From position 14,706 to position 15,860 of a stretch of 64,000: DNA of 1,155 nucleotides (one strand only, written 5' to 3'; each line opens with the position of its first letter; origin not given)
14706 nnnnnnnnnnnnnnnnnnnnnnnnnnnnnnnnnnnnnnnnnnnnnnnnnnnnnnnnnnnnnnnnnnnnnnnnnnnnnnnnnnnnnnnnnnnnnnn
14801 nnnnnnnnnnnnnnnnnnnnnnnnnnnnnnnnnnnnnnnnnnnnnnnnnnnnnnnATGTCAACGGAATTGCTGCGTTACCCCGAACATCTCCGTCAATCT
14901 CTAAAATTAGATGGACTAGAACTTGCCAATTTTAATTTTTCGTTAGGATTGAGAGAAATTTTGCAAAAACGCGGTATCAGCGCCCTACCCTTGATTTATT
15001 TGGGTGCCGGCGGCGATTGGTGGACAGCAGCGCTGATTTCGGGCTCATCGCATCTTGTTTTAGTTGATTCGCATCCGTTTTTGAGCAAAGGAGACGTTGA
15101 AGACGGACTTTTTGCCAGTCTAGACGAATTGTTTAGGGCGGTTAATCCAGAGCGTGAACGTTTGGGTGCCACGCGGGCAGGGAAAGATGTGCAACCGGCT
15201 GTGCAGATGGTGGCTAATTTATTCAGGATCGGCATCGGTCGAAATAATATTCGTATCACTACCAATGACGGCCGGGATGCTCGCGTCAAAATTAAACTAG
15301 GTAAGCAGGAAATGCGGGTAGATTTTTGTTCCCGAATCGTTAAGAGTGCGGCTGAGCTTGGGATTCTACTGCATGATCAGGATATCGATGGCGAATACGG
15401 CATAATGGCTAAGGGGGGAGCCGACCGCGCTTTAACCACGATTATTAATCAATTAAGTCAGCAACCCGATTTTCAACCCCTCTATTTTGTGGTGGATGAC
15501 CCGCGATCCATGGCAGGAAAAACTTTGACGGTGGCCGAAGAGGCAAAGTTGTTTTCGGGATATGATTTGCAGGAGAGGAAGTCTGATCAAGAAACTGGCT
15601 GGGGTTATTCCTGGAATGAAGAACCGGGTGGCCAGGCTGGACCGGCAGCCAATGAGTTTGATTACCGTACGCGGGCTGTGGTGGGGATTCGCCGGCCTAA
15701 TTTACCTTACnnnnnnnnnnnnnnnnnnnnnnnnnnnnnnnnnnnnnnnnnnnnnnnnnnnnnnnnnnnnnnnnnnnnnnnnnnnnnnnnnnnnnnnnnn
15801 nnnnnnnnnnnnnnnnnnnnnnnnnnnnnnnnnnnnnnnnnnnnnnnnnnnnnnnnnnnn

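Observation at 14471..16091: Cassette of two paralogous small proteins flanking a 285-aa unknown (shared N-terminal 'D-SMSL--A---LG-FD' motif)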

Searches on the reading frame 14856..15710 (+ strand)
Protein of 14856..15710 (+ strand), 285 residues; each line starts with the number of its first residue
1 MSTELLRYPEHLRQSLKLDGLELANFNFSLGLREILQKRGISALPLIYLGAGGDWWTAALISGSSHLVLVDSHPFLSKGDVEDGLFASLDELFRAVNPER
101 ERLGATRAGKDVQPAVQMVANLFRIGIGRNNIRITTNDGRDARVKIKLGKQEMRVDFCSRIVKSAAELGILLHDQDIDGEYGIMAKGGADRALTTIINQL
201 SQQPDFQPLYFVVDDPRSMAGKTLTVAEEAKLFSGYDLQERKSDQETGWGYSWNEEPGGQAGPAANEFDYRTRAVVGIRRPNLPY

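Call 5: search_protein_families(library=pfam, proteins=[window:14856-15710:+], max_evalue=1)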
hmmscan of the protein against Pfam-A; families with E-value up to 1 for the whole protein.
window:14856-15710:+ (285 aa): 0 families

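Call 6: search_protein_families(library=ncbifam, proteins=[window:14856-15710:+], max_evalue=1)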
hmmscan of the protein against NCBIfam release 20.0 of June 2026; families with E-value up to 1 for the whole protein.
window:14856-15710:+ (285 aa): 0 families

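Call 7: search_protein_families(library=padloc, proteins=[window:14856-15710:+], max_evalue=1)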
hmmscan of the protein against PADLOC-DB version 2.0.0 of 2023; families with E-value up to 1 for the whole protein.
window:14856-15710:+ (285 aa): 0 families

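Call 8: find_homologous_proteins(query=window:14856-15710:+)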
Query window:14856-15710:+ (285 aa): 1 proteins with E <= 0.001 among 1716 candidates.
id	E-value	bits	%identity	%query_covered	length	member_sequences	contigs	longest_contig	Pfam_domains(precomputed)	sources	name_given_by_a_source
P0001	3.3e-187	638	100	100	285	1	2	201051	-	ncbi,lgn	-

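Call 9: find_encoding_contigs(protein=P0001, flank=10000)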
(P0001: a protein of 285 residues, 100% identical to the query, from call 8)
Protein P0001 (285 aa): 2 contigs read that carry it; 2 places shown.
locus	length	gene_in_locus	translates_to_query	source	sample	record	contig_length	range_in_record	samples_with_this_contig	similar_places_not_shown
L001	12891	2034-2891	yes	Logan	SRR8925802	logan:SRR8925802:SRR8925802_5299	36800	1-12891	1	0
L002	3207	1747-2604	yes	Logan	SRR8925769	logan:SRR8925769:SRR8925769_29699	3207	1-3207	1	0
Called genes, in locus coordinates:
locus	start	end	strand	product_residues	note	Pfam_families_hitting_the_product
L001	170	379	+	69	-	-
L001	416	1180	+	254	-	PF03372:Exo_endo_phos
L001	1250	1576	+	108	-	-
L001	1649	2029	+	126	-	-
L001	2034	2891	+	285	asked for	-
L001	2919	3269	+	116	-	-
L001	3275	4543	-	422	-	PF02812:ELFV_dehydrog_N, PF00208:ELFV_dehydrog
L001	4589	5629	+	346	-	PF00534:Glycos_transf_1, PF13692:Glyco_trans_1_4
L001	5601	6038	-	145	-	PF09424:YqeY, PF02637:GatB_Yqey (faint)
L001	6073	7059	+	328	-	PF01073:3Beta_HSD (weak), PF01370:Epimerase, PF04321:RmlD_sub_bind, PF16363:GDP_Man_Dehyd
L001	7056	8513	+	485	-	-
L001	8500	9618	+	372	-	PF13439:Glyco_transf_4, PF13524:Glyco_trans_1_2 (faint), PF20706:GT4-conflict (faint), PF00534:Glycos_transf_1, PF13692:Glyco_trans_1_4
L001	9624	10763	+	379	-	PF13439:Glyco_transf_4, PF00534:Glycos_transf_1, PF13692:Glyco_trans_1_4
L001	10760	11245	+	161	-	PF02075:RuvC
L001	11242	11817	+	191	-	PF01330:RuvA_N, PF14520:HHH_5, PF07499:RuvA_C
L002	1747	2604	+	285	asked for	-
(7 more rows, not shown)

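Call 23: search_protein_representatives(protein=window:14856-15710:+)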
Query: 285 residues. Proteins with E-value up to 0.001 (for the whole library): 13; up to 1e-10: 10; up to 1e-30: 5. The best 13 are listed.
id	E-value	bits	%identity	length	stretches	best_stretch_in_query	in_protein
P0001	1.0e-187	638.4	100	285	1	1-285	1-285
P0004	8.7e-62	225.3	45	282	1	4-279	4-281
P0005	1.9e-52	194.6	41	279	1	14-278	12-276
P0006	2.4e-37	145.1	39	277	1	20-261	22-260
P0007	4.6e-34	134.3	38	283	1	19-279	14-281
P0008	2.3e-21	92.6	32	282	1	42-281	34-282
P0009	5.3e-16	75.1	31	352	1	19-279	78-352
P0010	5.0e-13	65.3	28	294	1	41-256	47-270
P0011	9.5e-12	61.1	30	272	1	40-260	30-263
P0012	7.8e-11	58.1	28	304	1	21-251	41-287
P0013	3.1e-09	52.8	32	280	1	41-280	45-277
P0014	2.3e-08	50.0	30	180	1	26-156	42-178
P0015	1.3e-04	37.7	29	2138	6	109-155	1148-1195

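Call 25: find_encoding_contigs(protein=P0004, flank=6000)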
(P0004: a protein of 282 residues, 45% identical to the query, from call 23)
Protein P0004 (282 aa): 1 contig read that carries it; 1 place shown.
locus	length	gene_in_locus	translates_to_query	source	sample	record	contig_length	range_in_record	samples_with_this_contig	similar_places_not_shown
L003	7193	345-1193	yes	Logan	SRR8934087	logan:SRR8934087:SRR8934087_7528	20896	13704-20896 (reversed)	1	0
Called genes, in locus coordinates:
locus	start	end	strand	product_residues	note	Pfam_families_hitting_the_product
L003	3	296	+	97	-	?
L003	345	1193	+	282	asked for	-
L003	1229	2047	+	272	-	PF00459:Inositol_P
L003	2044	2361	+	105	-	-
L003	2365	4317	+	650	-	-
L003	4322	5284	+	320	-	PF01467:CTP_transf_like, PF04019:DUF359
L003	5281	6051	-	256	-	PF22435:MRM3-like_sub_bind, PF08032:SpoU_sub_bind (faint), PF00588:SpoU_methylase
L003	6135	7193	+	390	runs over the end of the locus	PF05496:RuvB_N, PF00158:Sigma54_activat (faint), PF01078:Mg_chelatase (faint), PF00004:AAA, PF07728:AAA_5 (weak), PF13173:AAA_14 (weak), PF16193:AAA_assoc_2, PF12002:MgsA_C, +2 more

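Call 26: find_related_loci(query=A1, collection=genome_contigs, flank=6000)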
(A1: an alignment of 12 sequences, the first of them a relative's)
Query A1 (285 aa) in genome_contigs; peptide patterns used: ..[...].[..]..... (x = any residue, [..] = any of these).
7 stretches matched a pattern; 6 encode a relative of the query (tblastn E <= 1e-3); 6 distinct loci.
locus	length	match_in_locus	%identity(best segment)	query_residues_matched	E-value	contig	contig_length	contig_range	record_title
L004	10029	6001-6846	44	1-280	1e-68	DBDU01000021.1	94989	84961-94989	MAG TPA_asm: Patescibacteria group bacterium UBA924 UBA924_contig_420, whole genome shotgun sequence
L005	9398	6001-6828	43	9-280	4e-67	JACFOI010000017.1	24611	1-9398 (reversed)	MAG: Patescibacteria group bacterium isolate BROCD046 NODE_1605_length_24611_cov_8.251873, whole genome shotgun sequence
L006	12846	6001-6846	43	1-280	2e-61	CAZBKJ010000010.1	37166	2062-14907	MAG TPA_asm: uncultured Pseudomonadales bacterium isolate SRP286056_co1_272 genome assembly, contig: NODE_1173_length_37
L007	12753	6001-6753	37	17-278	2e-47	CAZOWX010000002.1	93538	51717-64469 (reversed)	MAG TPA_asm: uncultured Pseudomonadales bacterium isolate SRP286056_co2_574 genome assembly, contig: NODE_225_length_935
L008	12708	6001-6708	25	44-280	3e-21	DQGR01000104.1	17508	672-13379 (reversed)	MAG TPA_asm: Patescibacteria group bacterium isolate UBA10118 contig_1305, whole genome shotgun sequence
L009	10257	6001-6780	26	12-252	1e-17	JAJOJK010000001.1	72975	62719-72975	MAG: Candidatus Woesebacteria bacterium isolate S5C87 S5CNODE_43_length_72975_cov_5.177150, whole genome shotgun sequenc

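Call 27: predict_structure(protein=window:14856-15710:+)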
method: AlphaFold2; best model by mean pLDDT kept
length: 285 residues; sequences in the alignment: 1
mean_pLDDT: 34.1   pTM: 0.23
mean pLDDT of the five models: 34.1, 32.2, 30.2, 28.6, 28.0
residues with pLDDT >= 90: 0; 70-90: 0; 50-70: 2; < 50: 283
segments of 3 or more residues with pLDDT < 50: 1-33, 38-285
pLDDT, mean of each block of 10 residues (from residue 1): 32 38 45 48 44 41 38 36 34 36 36 34 28 29 31 27 26 28 31 38 35 31 35 34 31 29 31 31 29
secondary structure, 60 per line:
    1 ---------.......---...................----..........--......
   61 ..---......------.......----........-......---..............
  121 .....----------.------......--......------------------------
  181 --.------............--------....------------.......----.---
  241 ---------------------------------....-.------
elements in order: H10-16 H20-38 E43-52 E55-62 E66-71 H78-84 H89-96 H98-103 H107-125 E143-148 E151-156 H190-201 E210-213 H226-232 E274-277

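Call 30: find_encoding_contigs(protein=P0005, flank=5000, max_places=3)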
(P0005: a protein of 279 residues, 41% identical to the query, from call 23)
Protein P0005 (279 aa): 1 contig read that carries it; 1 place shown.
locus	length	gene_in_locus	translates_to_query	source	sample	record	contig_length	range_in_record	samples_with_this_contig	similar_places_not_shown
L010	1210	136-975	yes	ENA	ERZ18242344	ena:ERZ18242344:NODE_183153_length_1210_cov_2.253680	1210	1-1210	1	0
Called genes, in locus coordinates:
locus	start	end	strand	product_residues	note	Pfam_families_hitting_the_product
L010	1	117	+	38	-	?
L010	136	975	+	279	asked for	-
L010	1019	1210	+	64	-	?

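Call 31: find_encoding_contigs(protein=P0007, flank=5000, max_places=3)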
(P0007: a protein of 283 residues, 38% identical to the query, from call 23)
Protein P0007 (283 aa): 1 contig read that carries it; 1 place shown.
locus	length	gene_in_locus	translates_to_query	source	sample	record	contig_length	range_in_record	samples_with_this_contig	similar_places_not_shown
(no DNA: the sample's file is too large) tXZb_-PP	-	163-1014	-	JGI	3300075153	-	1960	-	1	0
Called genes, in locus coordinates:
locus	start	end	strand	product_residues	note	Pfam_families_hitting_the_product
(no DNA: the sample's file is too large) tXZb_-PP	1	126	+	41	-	?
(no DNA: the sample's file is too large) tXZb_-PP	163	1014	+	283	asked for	-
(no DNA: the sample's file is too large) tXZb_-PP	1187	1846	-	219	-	PF13489:Methyltransf_23, PF13847:Methyltransf_31, PF08241:Methyltransf_11 (weak), PF13649:Methyltransf_25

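Call 32: find_encoding_contigs(protein=P0008, flank=5000, max_places=3)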
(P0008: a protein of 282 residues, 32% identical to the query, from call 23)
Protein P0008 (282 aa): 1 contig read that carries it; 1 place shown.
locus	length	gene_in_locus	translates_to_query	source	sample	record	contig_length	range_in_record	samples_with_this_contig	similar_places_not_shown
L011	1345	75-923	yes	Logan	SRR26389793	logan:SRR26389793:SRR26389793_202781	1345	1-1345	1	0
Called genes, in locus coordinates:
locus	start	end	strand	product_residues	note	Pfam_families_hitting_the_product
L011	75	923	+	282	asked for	-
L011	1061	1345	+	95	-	?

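Call 36: search_solved_structures(query=A1, max_evalue=10)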
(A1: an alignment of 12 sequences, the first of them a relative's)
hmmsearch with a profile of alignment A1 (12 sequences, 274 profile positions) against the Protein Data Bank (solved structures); distinct sequences matched with E-value up to 10: 2.
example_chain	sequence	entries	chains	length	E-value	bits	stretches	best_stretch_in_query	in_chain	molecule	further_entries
8cqn_A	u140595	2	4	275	0.11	15.2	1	91-204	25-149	Lipoprotein, putative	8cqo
9fqr_Xg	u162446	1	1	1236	1.3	11.7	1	90-148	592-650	Cilia- and flagella-associated protein 20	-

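Call 37: search_protein_families(library=pfam, alignment_id=A1, max_evalue=1)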
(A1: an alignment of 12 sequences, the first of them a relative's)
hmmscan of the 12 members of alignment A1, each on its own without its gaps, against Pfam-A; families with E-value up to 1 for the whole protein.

A. member 1, P0001 (285 aa): 0 families

B. families by the number of members that match (of 12 scanned): 4 families
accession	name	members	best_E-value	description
PF08676.16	MutL_C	1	0.0089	MutL C terminal dimerisation domain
PF25451.1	SCP2_Rv3818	1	0.045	Rv3818-like, SCP2-like domain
PF22468.2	ACT_9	1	0.2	ACT domain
PF03114.23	BAR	1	0.35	BAR domain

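Call 39: predict_structure(alignment_id=A1)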
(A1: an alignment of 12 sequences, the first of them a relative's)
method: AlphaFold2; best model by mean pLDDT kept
length: 285 residues; sequences in the alignment: 12
mean_pLDDT: 86.9   pTM: 0.87
mean pLDDT of the five models: 86.9, 86.9, 86.4, 85.6, 84.5
residues with pLDDT >= 90: 178; 70-90: 74; 50-70: 21; < 50: 12
segments of 3 or more residues with pLDDT < 50: 1-3, 256-261
pLDDT, mean of each block of 10 residues (from residue 1): 63 82 92 95 93 85 95 90 88 93 81 92 92 95 93 95 96 95 90 94 91 90 88 94 85 51 58 93 58
secondary structure, 60 per line:
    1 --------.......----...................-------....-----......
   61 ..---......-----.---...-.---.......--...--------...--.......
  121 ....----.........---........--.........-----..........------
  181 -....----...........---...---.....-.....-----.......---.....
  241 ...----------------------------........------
elements in order: H9-15 H20-38 E46-49 H55-62 E66-71 H89-95 H114-124 E132-137 E141-148 E151-159 H165-174 E182-185 H190-200 E210-214 H216-220 H226-232 E236-243 E272-279

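Call 42: find_related_loci(query=A1, collection=viral_contigs, flank=6000)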
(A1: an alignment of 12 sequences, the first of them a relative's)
Query A1 (285 aa) in viral_contigs; peptide patterns used: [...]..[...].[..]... (x = any residue, [..] = any of these).
11 stretches matched a pattern, but none encodes a relative of the query by tblastn (E <= 1e-3).

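Call 45: find_related_loci(query=A1, collection=metagenome_contigs, flank=6000)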
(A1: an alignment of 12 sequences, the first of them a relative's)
Query A1 (285 aa) in metagenome_contigs; peptide patterns used: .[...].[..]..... (x = any residue, [..] = any of these).
44 stretches matched a pattern; 4 encode a relative of the query (tblastn E <= 1e-3); 4 distinct loci.
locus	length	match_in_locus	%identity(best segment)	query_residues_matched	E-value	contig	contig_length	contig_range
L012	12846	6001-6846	44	1-280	1e-68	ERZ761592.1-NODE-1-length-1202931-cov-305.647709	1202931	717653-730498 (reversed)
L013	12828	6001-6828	43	9-280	3e-68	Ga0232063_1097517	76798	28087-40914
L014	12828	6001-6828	43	9-280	3e-68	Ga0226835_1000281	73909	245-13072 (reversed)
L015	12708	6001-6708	25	44-280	2e-21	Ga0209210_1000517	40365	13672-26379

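Call 47: fold_search(model_id=the predicted structure, library=pdb)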
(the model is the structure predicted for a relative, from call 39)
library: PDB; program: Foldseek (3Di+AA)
matches with E <= 10: 1354; with E <= 0.001: 15
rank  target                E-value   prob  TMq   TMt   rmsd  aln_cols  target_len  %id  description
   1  4pyo_B                1.1e-04  1.00  0.42  0.53   5.6       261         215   11  Humanized rat COMT bound to SAH, semi-holo form (released 2014-06-11)
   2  3bwm                  1.9e-04  1.00  0.40  0.51   5.5       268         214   10  Crystal Structure of Human Catechol O-Methyltransferase with bound SAM and DNC (released 2008-06-03)
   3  5k0l_B                3.6e-04  1.00  0.42  0.53   5.4       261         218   11  Crystal Structure of COMT in complex with 5-[5-[1-(4-methoxyphenyl)cyclopropyl]-1H-pyrazol-3-yl]-2,4-dimethyl-1,3-thia (released 2016-09-07)
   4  4pyn                  3.6e-04  1.00  0.42  0.52   8.1       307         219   12  Humanized rat COMT in complex with SAH (released 2014-06-11)
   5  1jr4                  4.1e-04  1.00  0.43  0.56   5.1       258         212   11  CATECHOL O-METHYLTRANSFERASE BISUBSTRATE-INHIBITOR COMPLEX (released 2002-08-10)
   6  3fte_A                4.3e-04  1.00  0.37  0.43   6.7       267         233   12  Crystal structure of A. aeolicus KsgA in complex with RNA (released 2009-03-24)
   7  3u81                  4.6e-04  1.00  0.42  0.52   7.5       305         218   12  Crystal structure of a SAH-bound semi-holo form of rat Catechol-O-methyltransferase (released 2012-02-01)
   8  4xuc                  4.9e-04  1.00  0.40  0.49   5.7       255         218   10  Synthesis and evaluation of heterocyclic catechol mimics as inhibitors of catechol-O-methyltransferase (COMT): Structure (released 2015-04-15)
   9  3r9x_B                4.9e-04  1.00  0.35  0.41   6.9       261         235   11  Crystal structure of Era in complex with MgGDPNP, nucleotides 1506-1542 of 16S ribosomal RNA, and KsgA (released 2011-06-22)
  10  3ftd                  5.5e-04  1.00  0.38  0.43   6.7       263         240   11  Crystal structure of A. aeolicus KsgA at 1.44-Angstrom resolution (released 2009-03-24)
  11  4p7k                  6.3e-04  1.00  0.42  0.52   8.3       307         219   12  Rat COMT in complex with sinefungin (released 2014-06-18)
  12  2zth                  6.7e-04  1.00  0.41  0.54   6.0       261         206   10  Crystal structure of holo form of rat catechol-o-methyltransferase (released 2009-01-13)
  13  6aw9_C                7.1e-04  1.00  0.42  0.55   5.3       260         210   10  2.55A resolution structure of SAH bound catechol O-methyltransferase (COMT) L136M from Nannospalax galili (released 2018-09-12)
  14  5k09_A                7.1e-04  1.00  0.39  0.49   6.5       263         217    9  Crystal Structure of COMT in complex with a thiazole ligand (released 2016-09-07)
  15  2cl5_B                7.5e-04  1.00  0.44  0.56   7.5       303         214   11  Catechol-O-methyltransferase in complex with an inhibitor (released 2006-06-28)
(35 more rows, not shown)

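Call 51: search_protein_families(library=phrogs, proteins=[window:14856-15710:+], max_evalue=1)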
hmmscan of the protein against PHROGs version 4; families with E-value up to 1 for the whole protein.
window:14856-15710:+ (285 aa): 0 families
